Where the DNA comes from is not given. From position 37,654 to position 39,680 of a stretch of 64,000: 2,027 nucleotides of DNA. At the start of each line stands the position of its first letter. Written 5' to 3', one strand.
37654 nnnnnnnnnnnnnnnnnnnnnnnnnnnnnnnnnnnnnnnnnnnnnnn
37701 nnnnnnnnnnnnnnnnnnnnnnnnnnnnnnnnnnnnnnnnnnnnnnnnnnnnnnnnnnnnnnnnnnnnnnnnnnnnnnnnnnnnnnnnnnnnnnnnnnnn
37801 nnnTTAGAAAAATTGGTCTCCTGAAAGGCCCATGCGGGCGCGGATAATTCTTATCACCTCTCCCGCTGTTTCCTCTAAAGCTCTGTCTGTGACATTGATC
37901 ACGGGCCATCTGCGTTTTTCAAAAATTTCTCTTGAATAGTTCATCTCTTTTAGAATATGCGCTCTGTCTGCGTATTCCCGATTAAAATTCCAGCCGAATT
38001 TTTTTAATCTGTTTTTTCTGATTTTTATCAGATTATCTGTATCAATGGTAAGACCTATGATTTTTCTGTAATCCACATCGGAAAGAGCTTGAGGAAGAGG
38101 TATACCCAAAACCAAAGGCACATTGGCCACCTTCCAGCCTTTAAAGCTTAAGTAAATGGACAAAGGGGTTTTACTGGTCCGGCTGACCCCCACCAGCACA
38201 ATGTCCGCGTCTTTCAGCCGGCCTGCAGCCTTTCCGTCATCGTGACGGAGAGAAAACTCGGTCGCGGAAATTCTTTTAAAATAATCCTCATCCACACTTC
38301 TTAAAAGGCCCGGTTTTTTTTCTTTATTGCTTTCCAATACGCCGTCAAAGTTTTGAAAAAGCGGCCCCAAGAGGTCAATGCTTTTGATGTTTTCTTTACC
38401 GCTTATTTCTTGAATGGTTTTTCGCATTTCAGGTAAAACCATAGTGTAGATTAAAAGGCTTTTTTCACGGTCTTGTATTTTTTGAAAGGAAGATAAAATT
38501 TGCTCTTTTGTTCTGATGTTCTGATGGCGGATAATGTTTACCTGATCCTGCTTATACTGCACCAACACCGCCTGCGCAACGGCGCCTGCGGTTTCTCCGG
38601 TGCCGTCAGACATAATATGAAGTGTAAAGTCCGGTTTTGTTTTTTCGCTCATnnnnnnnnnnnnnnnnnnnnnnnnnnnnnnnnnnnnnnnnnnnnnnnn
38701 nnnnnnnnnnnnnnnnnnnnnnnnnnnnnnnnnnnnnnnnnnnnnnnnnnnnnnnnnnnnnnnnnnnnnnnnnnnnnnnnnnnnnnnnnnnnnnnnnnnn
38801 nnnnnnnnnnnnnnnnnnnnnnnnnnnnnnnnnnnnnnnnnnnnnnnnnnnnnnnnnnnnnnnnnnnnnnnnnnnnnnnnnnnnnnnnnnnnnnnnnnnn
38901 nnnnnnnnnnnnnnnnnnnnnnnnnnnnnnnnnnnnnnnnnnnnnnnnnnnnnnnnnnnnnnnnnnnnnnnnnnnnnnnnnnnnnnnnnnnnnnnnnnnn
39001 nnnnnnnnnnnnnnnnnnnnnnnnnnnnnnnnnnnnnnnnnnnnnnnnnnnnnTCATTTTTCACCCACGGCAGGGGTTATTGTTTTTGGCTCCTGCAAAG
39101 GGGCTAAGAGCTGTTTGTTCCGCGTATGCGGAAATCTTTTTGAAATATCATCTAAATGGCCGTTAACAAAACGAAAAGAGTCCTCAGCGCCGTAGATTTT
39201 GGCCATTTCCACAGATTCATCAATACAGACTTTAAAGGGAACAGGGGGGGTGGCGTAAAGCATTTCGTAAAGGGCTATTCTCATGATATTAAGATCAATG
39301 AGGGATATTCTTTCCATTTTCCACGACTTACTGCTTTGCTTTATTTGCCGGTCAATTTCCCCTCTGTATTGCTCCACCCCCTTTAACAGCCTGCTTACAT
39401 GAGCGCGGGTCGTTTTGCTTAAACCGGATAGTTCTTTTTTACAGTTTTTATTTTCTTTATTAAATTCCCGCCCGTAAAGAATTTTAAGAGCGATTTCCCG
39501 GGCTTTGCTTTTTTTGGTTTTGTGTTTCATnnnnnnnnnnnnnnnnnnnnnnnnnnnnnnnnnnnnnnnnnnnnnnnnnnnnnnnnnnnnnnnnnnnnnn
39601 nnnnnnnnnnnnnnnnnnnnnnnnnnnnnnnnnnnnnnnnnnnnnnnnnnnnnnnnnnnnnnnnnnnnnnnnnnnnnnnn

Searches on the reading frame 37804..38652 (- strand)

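Call 77: search_protein_families(library=pfam, proteins=[window:37804-38652:-], max_evalue=0.001)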
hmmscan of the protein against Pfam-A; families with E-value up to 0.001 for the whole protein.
window:37804-38652:- (282 aa): 1 family
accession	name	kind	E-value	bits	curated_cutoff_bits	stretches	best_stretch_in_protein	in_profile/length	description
PF03618.20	Kinase-PPPase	-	1.4e-88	297.4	23.5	1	11-267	1-256/256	Kinase/pyrophosphorylase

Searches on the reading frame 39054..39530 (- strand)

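Call 77: search_protein_families(library=pfam, proteins=[window:39054-39530:-], max_evalue=0.001)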
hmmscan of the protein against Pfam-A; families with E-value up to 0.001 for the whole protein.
window:39054-39530:- (158 aa): 1 family
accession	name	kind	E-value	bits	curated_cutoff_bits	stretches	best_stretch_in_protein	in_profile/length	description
PF01029.23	NusB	-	7.5e-30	104.5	23.1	1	9-131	2-133/133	NusB family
